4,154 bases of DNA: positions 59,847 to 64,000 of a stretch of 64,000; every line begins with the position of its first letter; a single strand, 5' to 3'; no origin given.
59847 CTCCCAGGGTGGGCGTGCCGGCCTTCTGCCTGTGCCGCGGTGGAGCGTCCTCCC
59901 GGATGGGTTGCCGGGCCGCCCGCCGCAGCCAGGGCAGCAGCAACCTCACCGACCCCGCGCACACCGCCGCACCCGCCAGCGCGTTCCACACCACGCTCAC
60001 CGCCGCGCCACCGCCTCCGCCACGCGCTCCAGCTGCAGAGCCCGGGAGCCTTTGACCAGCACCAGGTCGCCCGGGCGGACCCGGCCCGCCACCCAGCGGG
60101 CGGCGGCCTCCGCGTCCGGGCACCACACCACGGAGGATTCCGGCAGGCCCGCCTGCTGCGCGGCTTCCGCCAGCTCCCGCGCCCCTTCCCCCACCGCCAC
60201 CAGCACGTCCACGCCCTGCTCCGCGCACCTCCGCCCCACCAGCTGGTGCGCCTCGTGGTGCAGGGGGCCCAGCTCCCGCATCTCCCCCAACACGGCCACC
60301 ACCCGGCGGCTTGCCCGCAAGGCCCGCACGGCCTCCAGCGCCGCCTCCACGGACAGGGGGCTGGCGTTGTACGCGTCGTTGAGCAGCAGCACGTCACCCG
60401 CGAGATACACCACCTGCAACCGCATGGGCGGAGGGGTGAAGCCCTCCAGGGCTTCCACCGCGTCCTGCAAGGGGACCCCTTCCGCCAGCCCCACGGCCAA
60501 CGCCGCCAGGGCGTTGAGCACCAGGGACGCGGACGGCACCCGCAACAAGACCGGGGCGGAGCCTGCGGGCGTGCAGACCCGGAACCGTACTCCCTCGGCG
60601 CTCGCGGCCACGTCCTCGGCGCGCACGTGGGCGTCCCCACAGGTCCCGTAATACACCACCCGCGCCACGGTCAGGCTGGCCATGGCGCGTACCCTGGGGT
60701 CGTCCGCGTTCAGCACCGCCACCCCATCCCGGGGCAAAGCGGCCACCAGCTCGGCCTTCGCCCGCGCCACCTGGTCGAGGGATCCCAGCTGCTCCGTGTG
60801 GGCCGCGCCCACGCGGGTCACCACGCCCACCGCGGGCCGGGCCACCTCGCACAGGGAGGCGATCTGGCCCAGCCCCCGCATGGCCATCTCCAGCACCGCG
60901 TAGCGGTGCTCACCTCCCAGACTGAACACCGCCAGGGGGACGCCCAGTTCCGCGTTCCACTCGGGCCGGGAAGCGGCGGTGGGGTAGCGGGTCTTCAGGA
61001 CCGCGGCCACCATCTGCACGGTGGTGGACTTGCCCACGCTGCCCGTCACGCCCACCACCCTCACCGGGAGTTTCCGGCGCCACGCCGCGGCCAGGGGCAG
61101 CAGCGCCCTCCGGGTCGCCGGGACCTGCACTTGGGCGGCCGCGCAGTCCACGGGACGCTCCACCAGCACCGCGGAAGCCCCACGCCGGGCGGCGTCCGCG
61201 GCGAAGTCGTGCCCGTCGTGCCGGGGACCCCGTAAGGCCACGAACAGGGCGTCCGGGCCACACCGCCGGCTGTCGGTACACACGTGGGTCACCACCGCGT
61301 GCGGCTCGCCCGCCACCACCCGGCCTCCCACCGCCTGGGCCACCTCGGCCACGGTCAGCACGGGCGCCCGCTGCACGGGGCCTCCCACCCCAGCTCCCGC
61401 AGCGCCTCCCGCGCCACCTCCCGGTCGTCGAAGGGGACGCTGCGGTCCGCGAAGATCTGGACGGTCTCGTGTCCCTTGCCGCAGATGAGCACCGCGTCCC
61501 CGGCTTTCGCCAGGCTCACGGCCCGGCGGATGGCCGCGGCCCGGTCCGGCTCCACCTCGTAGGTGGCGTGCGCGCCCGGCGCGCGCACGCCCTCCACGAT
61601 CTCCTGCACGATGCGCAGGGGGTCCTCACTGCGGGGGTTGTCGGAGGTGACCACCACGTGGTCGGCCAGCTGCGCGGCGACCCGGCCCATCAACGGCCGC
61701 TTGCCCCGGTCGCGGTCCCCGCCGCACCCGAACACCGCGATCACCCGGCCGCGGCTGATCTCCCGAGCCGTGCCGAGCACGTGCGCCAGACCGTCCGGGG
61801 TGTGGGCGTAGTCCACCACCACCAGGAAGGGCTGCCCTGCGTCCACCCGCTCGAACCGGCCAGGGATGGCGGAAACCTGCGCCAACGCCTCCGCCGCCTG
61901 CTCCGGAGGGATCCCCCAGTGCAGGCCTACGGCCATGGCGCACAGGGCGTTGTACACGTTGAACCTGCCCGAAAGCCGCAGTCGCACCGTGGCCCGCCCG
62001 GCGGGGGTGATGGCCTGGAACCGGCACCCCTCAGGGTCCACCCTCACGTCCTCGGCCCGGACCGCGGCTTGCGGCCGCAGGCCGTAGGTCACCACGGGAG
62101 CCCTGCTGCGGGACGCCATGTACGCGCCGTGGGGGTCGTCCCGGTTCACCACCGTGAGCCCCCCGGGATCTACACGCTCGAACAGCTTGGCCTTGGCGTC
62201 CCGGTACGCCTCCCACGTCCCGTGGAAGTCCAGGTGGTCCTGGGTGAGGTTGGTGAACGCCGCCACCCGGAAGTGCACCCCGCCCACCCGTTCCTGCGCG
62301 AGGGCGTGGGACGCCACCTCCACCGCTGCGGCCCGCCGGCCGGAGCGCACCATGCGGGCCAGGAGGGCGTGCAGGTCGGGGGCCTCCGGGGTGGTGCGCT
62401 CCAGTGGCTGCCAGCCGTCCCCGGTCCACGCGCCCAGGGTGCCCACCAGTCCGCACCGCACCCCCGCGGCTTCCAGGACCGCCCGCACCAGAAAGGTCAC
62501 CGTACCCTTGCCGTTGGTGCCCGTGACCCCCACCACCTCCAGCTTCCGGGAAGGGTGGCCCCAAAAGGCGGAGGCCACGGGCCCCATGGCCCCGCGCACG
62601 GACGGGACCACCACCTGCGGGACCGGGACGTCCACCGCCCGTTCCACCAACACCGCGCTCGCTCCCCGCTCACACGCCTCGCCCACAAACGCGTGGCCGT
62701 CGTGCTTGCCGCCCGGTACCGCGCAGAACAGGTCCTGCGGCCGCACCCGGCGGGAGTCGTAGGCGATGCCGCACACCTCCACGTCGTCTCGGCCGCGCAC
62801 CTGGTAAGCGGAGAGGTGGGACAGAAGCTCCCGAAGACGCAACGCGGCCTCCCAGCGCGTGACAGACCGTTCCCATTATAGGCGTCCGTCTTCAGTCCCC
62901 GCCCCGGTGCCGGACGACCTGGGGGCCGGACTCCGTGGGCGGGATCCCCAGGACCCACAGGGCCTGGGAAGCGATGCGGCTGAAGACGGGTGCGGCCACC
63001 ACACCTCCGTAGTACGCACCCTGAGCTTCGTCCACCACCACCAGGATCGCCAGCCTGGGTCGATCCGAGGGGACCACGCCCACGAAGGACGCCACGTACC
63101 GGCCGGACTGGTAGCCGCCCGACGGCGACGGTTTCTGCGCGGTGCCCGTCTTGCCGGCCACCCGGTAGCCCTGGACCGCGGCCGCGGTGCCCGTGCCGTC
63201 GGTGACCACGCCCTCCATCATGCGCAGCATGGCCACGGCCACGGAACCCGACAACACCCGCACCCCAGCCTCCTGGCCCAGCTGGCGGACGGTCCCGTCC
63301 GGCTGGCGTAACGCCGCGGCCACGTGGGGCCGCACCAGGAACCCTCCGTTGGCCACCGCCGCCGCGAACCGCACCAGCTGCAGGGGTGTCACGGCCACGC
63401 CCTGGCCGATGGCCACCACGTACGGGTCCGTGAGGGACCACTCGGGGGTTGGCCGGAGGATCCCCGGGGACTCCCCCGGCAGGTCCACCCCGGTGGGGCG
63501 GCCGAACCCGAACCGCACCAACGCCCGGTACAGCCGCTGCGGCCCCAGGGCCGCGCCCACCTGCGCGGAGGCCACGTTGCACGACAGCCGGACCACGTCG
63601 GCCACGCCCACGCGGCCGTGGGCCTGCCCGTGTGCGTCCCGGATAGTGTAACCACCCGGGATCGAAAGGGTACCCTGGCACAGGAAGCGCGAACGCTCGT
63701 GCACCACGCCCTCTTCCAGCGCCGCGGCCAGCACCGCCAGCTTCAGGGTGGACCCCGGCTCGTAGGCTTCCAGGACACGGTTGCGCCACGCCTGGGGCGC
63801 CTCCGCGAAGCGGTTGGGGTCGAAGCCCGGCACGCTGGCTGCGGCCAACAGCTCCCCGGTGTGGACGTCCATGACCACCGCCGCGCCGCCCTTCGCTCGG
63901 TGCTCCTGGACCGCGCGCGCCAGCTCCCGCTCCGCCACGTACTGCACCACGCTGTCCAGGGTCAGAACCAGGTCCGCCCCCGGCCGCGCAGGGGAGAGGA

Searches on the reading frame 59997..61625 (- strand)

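Call 44: search_protein_families(library=pfam, proteins=[window:59997-61625:-], max_evalue=0.001)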
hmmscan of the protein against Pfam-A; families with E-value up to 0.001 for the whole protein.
window:59997-61625:- (542 aa): 3 families
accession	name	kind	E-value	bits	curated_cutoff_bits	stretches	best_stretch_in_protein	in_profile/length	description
PF08245.18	Mur_ligase_M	-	2.1e-38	132.7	24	1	193-378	1-199/200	Mur ligase middle domain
PF02875.26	Mur_ligase_C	-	1.3e-23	84.6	28.4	1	401-528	1-127/127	Mur ligase, glutamate ligase domain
PF01225.30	Mur_ligase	-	5.9e-10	39.8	21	1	112-188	2-80/95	Mur ligase family, catalytic domain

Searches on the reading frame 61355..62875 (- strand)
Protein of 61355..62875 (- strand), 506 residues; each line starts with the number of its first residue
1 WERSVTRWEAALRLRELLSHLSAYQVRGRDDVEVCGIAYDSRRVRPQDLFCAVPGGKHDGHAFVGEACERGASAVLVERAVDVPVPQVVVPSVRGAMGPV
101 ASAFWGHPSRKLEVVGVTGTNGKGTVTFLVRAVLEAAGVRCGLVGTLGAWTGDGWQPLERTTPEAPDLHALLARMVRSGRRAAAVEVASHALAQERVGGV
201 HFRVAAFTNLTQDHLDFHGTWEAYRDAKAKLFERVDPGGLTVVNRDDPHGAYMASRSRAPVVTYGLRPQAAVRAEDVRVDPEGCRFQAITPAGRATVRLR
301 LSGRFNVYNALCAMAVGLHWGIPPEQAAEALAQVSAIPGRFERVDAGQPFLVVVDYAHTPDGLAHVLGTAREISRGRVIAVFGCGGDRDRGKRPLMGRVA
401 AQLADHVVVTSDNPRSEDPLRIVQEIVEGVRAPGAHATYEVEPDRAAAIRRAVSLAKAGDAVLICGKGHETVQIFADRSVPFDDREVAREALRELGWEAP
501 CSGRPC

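Call 44: search_protein_families(library=pfam, proteins=[window:61355-62875:-], max_evalue=0.001)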
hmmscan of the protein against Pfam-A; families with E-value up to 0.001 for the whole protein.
window:61355-62875:- (506 aa): 3 families
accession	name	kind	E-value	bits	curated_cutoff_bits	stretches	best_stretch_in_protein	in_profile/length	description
PF08245.18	Mur_ligase_M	-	2.9e-53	181.2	24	1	117-316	1-199/200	Mur ligase middle domain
PF02875.26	Mur_ligase_C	-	2.5e-37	129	28.4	1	339-468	1-127/127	Mur ligase, glutamate ligase domain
PF01225.30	Mur_ligase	-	5.6e-08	33.5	21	1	35-89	3-59/95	Mur ligase family, catalytic domain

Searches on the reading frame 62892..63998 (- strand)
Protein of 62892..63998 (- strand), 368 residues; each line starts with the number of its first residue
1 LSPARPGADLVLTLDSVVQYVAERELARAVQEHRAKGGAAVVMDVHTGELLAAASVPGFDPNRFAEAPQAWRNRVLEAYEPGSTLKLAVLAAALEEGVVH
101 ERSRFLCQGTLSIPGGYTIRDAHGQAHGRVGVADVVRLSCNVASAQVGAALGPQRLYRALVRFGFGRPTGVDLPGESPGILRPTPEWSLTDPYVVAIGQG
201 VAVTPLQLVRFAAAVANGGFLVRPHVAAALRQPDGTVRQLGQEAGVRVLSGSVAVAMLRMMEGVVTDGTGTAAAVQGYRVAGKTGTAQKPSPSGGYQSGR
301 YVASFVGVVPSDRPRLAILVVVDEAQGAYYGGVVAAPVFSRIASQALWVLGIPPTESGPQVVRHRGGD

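Call 44: search_protein_families(library=pfam, proteins=[window:62892-63998:-], max_evalue=0.001)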
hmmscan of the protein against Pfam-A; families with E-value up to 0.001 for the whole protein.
window:62892-63998:- (368 aa): 1 family
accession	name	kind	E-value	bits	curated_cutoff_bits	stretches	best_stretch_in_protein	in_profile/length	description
PF00905.27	Transpeptidase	-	1.5e-71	241.5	22.1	1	38-342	1-297/299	Penicillin binding protein transpeptidase domain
